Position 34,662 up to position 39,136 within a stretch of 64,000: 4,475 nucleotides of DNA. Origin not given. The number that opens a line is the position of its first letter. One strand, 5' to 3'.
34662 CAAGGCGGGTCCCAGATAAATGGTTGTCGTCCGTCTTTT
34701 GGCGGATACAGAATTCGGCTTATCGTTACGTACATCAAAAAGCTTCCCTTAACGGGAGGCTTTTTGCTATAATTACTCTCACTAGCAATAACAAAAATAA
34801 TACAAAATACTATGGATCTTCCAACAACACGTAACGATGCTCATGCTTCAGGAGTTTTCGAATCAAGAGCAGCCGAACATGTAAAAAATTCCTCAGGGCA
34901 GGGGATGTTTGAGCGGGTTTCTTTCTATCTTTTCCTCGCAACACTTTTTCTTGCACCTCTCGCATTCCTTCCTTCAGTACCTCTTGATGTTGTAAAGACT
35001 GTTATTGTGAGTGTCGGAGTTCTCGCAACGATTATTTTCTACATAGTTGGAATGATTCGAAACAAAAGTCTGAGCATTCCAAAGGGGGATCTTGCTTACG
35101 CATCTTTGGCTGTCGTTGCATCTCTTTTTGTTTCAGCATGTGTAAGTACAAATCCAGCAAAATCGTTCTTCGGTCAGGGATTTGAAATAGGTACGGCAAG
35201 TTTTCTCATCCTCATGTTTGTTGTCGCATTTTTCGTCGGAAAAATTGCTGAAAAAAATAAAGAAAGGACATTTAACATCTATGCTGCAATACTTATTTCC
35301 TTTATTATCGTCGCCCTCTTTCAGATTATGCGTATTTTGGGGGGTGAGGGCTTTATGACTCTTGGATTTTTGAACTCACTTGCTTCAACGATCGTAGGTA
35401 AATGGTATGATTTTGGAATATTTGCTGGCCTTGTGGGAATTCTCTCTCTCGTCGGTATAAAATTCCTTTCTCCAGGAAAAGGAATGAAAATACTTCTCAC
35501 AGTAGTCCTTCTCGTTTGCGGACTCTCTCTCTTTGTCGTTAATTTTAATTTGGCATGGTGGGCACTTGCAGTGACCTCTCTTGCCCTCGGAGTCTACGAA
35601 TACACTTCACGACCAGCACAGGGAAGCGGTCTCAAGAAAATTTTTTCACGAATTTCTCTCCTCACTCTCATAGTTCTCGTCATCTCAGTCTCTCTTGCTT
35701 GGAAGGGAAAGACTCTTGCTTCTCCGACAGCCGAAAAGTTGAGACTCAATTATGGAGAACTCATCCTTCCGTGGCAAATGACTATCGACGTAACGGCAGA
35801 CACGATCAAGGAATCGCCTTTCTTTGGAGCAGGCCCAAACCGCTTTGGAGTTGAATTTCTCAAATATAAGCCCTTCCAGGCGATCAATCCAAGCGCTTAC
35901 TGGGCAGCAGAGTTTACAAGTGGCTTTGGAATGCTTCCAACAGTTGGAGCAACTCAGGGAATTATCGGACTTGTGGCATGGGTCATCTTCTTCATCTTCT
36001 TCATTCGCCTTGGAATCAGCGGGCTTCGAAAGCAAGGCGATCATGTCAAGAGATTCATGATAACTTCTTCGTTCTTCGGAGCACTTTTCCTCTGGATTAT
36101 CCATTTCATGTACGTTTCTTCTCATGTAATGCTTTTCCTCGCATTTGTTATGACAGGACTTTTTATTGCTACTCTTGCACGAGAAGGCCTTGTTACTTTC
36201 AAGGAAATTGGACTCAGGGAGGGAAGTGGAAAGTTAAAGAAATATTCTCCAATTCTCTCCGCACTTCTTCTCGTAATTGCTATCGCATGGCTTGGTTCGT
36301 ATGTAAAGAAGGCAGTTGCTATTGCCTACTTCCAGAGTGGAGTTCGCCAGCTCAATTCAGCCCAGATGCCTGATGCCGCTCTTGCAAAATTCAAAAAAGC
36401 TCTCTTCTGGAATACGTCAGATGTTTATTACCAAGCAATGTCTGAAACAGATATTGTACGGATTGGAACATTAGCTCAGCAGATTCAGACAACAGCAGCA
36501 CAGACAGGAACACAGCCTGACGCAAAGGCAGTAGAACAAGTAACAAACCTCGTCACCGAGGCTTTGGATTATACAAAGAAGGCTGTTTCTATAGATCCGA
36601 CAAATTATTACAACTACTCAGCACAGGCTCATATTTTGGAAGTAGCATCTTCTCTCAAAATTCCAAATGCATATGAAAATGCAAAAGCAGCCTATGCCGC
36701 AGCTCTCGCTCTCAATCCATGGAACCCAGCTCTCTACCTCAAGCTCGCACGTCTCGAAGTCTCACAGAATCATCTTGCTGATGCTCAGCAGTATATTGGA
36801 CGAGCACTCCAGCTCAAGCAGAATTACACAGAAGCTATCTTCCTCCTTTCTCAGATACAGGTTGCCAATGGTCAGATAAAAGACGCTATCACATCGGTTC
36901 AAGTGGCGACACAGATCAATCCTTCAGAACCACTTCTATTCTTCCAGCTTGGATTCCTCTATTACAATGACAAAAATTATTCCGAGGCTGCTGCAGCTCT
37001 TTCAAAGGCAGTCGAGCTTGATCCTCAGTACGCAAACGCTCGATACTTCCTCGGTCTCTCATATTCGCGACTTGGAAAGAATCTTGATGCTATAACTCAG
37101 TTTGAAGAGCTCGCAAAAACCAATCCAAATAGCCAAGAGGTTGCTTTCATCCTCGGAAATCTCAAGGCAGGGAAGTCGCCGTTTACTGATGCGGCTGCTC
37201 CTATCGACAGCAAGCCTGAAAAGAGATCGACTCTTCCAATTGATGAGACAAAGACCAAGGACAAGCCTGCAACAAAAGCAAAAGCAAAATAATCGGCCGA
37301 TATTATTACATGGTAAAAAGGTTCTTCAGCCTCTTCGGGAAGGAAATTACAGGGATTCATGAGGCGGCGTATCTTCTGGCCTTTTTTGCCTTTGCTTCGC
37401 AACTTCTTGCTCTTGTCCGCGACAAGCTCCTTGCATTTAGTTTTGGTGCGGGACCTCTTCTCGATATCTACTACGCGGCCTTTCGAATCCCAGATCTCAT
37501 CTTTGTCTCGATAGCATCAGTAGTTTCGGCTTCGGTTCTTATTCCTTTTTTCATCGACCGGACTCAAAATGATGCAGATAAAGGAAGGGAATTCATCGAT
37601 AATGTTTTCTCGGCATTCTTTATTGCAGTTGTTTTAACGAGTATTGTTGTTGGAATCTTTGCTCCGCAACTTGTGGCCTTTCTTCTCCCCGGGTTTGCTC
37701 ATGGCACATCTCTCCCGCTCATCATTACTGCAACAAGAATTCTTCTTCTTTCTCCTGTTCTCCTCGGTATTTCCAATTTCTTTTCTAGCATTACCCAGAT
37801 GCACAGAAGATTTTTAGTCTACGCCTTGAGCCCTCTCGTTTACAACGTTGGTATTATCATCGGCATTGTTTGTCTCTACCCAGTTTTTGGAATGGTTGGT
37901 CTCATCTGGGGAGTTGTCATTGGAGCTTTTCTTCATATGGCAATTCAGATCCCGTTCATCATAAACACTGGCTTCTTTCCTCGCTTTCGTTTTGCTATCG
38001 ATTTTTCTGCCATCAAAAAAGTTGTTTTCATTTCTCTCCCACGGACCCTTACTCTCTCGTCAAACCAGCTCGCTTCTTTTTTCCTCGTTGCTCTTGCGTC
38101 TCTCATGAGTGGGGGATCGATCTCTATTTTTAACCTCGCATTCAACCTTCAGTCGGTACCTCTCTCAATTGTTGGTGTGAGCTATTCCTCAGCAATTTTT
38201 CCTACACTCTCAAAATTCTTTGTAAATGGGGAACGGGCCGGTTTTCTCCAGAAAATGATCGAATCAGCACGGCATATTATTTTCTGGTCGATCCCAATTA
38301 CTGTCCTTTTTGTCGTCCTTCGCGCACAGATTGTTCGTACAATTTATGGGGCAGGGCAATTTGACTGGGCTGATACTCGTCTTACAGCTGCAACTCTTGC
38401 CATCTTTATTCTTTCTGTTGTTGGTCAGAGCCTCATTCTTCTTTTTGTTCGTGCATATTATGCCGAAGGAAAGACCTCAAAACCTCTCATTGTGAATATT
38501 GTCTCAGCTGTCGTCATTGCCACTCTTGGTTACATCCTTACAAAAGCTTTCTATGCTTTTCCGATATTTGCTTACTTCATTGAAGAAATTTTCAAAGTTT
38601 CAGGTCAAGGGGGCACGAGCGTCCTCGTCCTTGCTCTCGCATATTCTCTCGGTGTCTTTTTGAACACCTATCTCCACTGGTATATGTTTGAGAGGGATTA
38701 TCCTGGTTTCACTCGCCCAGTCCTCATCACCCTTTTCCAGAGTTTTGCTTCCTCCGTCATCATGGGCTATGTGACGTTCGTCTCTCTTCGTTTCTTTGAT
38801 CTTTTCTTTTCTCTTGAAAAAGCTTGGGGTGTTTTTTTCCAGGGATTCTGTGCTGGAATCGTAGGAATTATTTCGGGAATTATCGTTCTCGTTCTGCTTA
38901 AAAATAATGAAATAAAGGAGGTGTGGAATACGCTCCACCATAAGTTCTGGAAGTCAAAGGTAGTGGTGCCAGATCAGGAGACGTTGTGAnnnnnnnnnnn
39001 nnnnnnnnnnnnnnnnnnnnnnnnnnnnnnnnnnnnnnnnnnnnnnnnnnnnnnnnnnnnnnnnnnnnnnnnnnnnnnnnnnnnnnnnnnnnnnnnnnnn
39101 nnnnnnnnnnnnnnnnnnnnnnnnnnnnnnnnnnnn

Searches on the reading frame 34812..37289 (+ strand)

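Call 47: search_protein_families(library=pfam, proteins=[window:34812-37289:+], max_evalue=0.0001)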
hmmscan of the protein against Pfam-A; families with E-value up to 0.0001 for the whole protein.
window:34812-37289:+ (826 aa): 12 families
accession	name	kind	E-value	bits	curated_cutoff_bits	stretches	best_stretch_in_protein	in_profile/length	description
PF07719.23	TPR_2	-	9.2e-19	66.4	27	1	708-740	2-34/34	Tetratricopeptide repeat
PF14559.12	TPR_19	-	4.3e-17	62.7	25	3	721-778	5-62/68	Tetratricopeptide repeat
PF13414.12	TPR_11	-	3.7e-15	55.8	26.8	1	717-755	4-42/42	TPR repeat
PF13428.12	TPR_14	-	1e-13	50.9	23.5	0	711-748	5-42/44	Tetratricopeptide repeat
PF13181.12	TPR_8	-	2.4e-13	49.5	25.7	0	710-740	4-34/34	Tetratricopeptide repeat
PF13432.12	TPR_16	-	6.1e-12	46.2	32.7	1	716-773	6-63/65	Tetratricopeptide repeat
PF00515.34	TPR_1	-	8.8e-11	41.6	27.8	1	710-740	4-34/34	Tetratricopeptide repeat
PF13431.12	TPR_17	-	9.9e-11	41.5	24.4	0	731-761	3-33/34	Tetratricopeptide repeat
PF12895.13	ANAPC3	-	2.9e-09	37.5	27.2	1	652-732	2-81/82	Anaphase-promoting complex, cyclosome, subunit 3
PF13371.12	TPR_9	-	6.2e-08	33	35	0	682-743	4-65/73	Tetratricopeptide repeat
PF23914.1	TPR_CcmH_CycH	-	1.5e-06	28.5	42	1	677-775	54-155/158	Cytochrome c-type biogenesis protein H TPR domain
PF25063.1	ARM_TT21_C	-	9.3e-05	22.8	35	0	642-772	58-195/209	Tetratricopeptide repeat protein 21 C-terminal ARM domain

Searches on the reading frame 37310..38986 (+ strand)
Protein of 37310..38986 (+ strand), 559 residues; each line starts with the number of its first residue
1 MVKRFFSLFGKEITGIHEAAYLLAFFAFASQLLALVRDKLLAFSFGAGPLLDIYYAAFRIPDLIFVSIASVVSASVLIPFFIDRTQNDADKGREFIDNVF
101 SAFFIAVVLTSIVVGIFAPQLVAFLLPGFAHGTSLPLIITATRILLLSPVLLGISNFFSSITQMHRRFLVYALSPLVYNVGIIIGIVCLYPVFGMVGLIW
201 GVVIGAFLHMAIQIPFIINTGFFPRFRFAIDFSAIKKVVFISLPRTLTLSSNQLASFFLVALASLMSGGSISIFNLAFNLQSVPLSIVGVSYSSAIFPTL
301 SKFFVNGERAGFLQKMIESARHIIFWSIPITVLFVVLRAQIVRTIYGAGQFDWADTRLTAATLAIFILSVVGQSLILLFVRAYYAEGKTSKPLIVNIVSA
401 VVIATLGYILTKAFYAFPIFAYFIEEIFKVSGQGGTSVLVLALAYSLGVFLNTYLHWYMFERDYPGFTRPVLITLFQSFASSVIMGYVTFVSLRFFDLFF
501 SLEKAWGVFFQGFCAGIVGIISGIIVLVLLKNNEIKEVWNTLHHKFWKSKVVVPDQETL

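Call 47: search_protein_families(library=pfam, proteins=[window:37310-38986:+], max_evalue=0.0001)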
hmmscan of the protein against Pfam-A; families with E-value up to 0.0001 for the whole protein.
window:37310-38986:+ (559 aa): 2 families
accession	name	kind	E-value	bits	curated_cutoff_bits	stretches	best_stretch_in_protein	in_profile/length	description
PF03023.19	MurJ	-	1.3e-67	228.8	27.4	1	42-496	2-436/451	Lipid II flippase MurJ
PF01943.22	Polysacc_synt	-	1.9e-10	41.1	28.2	1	94-303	76-273/274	Polysaccharide biosynthesis protein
